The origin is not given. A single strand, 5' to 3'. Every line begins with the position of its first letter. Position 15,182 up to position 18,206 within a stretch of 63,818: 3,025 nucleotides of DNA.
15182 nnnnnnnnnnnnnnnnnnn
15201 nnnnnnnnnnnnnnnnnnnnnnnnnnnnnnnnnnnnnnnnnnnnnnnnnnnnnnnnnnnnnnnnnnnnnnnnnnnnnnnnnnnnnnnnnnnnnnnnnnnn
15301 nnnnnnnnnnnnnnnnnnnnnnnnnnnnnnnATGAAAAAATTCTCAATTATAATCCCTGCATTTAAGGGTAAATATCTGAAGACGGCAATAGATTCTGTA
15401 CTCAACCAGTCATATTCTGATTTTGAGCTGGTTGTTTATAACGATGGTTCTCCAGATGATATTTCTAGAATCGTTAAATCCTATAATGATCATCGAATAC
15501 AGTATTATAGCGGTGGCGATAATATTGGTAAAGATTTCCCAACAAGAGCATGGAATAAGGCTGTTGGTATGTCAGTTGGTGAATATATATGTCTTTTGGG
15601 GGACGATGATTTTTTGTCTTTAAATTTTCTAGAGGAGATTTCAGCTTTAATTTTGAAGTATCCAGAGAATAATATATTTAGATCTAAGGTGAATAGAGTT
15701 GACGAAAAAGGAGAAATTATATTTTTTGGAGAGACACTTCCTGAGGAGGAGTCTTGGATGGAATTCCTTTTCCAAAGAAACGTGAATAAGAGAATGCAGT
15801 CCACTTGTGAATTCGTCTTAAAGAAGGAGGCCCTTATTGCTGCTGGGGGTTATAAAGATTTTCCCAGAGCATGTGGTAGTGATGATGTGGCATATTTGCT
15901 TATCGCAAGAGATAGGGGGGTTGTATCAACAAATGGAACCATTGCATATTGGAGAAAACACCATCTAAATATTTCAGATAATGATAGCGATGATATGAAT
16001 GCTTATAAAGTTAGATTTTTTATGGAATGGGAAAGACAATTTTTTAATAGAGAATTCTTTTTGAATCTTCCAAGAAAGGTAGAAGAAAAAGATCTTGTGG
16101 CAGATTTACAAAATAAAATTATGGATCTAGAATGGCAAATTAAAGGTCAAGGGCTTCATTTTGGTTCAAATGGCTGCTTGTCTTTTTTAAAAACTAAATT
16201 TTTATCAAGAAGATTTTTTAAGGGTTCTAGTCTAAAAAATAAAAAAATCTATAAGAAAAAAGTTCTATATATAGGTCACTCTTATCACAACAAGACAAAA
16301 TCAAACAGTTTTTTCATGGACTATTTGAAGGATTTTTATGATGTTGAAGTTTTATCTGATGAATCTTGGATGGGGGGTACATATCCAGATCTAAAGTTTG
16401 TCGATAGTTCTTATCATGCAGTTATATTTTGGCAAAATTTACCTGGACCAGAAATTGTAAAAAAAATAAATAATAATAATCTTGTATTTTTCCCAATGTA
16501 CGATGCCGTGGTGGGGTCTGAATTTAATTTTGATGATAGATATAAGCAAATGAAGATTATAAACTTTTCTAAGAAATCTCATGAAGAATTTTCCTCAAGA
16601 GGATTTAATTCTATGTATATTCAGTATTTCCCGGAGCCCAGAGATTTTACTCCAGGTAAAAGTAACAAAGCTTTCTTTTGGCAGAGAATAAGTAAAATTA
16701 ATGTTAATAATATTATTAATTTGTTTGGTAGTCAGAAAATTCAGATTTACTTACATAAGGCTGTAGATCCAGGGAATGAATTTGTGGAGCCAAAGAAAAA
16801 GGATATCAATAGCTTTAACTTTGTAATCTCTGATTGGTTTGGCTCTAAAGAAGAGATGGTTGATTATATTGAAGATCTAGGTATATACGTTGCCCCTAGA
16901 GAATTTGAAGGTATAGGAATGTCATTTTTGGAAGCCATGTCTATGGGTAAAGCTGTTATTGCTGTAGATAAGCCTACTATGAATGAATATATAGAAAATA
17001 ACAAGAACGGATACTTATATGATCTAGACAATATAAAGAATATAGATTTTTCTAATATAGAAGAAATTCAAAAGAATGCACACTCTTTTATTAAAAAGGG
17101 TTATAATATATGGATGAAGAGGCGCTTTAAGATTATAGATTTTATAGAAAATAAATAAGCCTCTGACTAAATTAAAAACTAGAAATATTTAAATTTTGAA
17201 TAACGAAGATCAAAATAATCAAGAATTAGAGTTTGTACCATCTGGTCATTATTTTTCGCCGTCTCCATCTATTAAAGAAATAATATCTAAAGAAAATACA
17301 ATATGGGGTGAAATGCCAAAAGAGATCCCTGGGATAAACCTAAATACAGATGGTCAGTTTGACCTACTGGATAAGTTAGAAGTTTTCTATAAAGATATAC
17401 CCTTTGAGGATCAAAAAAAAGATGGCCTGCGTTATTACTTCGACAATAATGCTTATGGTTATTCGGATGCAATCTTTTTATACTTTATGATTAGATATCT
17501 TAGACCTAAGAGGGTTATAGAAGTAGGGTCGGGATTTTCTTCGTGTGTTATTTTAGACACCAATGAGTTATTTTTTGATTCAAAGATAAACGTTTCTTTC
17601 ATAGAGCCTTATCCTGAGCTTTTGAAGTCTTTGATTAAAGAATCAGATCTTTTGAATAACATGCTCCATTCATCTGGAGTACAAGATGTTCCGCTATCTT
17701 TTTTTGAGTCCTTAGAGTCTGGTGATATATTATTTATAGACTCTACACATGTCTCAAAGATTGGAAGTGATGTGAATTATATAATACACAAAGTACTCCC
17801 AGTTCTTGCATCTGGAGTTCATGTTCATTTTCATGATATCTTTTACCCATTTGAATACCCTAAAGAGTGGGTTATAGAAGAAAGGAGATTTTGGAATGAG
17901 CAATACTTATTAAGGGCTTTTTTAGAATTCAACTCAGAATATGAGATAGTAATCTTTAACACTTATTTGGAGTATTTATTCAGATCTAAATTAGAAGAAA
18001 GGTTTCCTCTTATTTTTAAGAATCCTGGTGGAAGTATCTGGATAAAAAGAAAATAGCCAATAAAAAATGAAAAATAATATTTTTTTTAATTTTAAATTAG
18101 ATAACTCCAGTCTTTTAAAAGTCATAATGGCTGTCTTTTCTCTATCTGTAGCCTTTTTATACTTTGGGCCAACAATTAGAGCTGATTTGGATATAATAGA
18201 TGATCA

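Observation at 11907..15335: Single 1142-aa polypeptide combining a methyltransferase, a ~230-aa coiled coil and two glycosyltransferase modules, consistent with a terminator-ruler-polymerase design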

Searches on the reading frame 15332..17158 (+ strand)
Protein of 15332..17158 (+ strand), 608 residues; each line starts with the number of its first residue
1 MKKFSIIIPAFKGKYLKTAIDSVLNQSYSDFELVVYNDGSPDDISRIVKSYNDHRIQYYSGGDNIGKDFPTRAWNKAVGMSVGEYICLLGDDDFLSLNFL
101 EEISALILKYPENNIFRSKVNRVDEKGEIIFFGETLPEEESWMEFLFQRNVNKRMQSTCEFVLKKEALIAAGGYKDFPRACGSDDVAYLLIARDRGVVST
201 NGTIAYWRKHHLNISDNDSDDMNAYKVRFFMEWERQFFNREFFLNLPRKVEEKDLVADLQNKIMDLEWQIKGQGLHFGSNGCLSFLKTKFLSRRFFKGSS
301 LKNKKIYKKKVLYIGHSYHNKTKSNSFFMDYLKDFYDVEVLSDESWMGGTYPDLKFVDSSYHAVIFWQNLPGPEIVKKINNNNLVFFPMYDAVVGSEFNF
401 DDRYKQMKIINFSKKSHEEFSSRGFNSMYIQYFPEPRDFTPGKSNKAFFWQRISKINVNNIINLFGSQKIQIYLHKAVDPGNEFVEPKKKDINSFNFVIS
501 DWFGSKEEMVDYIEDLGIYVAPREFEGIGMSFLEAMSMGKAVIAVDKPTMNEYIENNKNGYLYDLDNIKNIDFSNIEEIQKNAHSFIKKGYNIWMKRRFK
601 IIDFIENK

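Call 3: search_protein_families(library=pfam, proteins=[window:15332-17158:+], max_evalue=0.01)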
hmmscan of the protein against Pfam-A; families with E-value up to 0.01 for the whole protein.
window:15332-17158:+ (608 aa): 5 families
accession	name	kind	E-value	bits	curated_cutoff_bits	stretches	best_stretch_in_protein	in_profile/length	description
PF00535.33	Glycos_transf_2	-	2.4e-19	70.4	23.3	1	5-126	1-122/168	Glycosyl transferase family 2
PF00534.26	Glycos_transf_1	-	2.1e-13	50.6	26.4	1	502-588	79-167/172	Glycosyl transferases group 1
PF13692.12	Glyco_trans_1_4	-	5e-12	46.7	27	1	502-568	63-129/142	Glycosyl transferases group 1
PF10111.15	Glyco_tranf_2_2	-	5.2e-11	43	27.3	1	5-189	1-196/276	Glycosyltransferase like family 2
PF13641.12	Glyco_tranf_2_3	-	1.2e-05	25.9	27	1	4-117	3-120/230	Glycosyltransferase like family 2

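Call 6: search_protein_families(library=ncbifam, proteins=[window:15332-17158:+], max_evalue=0.001)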
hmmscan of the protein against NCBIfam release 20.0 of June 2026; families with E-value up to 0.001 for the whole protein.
window:15332-17158:+ (608 aa): 21 families
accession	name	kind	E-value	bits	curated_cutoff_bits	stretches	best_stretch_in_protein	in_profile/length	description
NF050050.1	ProtGlycPglI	equivalog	5.9e-13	48.9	500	1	1-101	1-102/306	GalNAc(5)-diNAcBac-PP-undecaprenol beta-1,3-glucosyltransferase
NF047683.1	TeichurnBiosyTuaG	equivalog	1.1e-10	41.6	400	1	3-102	7-106/252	teichuronic acid biosynthesis protein TuaG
NF007482.0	PRK10073.1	equivalog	2.3e-08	33.4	423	1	2-100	6-103/334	glycosyltransferase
NF053739.1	GlytfEpsEBac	equivalog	3.4e-08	32.8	450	1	3-129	2-129/265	glycosyltransferase EpsE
NF007453.0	PRK10018.1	equivalog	8.9e-08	32.1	382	1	5-100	9-104/280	colanic acid biosynthesis glycosyltransferase WcaA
NF007396.0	PRK09922.1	equivalog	1.1e-07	31.1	385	1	502-579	242-324/361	lipopolysaccharide 1,6-galactosyltransferase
TIGR04017.1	WcaA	equivalog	4.2e-07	29.8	495.75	1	5-99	8-102/279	colanic acid biosynthesis glycosyltransferase WcaA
TIGR03999.1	thiol_BshA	equivalog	4.5e-07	29.1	273.7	1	503-582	260-339/375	N-acetyl-alpha-D-glucosaminyl L-malate synthase BshA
TIGR03937.1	PgaC_IcaA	equivalog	4.9e-07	29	422.3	1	2-95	45-138/407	poly-beta-1,6-N-acetyl-D-glucosamine synthase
NF041394.1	GtaseAglG_Halo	equivalog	1.1e-06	28.2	440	1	16-102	18-102/304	glucosyl-dolichyl phosphate glucuronosyltransferase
NF041875.1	EPS_EpsD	equivalog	6.7e-06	25.7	370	1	5-102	2-99/325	exopolysaccharide biosynthesis glycosyltransferase EpsD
NF038302.1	EPS_HpsE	equivalog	9.1e-06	24.8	300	1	3-121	2-125/307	hormogonium polysaccharide biosynthesis glycosyltransferase HpsE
NF041876.1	EPS_EpsE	equivalog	1.5e-05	24.4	400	1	506-571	286-351/389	exopolysaccharide biosynthesis GT4 family glycosyltransferase EpsE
NF038299.1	EPS_HpsN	equivalog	5.3e-05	22.3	425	1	3-110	2-109/317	hormogonium polysaccharide biosynthesis glycosyltransferase HpsN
TIGR03088.1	stp2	hypoth_equivalog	5.7e-05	22.3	409.05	1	503-572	260-329/374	TIGR03088 family PEP-CTERM/XrtA system glycosyltransferase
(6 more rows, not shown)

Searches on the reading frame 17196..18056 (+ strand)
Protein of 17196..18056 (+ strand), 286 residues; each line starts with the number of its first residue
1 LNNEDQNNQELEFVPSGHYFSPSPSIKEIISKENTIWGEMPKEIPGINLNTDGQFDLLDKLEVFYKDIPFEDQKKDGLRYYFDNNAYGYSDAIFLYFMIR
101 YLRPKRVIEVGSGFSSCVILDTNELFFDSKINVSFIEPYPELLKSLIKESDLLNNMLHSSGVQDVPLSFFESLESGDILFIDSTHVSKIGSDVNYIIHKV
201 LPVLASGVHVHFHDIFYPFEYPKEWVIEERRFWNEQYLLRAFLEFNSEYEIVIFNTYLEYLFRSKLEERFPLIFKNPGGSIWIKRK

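Call 3: search_protein_families(library=pfam, proteins=[window:17196-18056:+], max_evalue=0.01)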
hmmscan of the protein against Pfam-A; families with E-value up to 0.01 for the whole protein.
window:17196-18056:+ (286 aa): 1 family
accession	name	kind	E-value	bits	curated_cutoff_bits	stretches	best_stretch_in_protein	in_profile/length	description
PF13578.12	Methyltransf_24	-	1.5e-07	32.7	26.3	1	108-215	1-105/105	Methyltransferase domain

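Call 6: search_protein_families(library=ncbifam, proteins=[window:17196-18056:+], max_evalue=0.001)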
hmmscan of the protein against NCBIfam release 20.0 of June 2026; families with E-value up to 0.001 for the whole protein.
window:17196-18056:+ (286 aa): 0 families
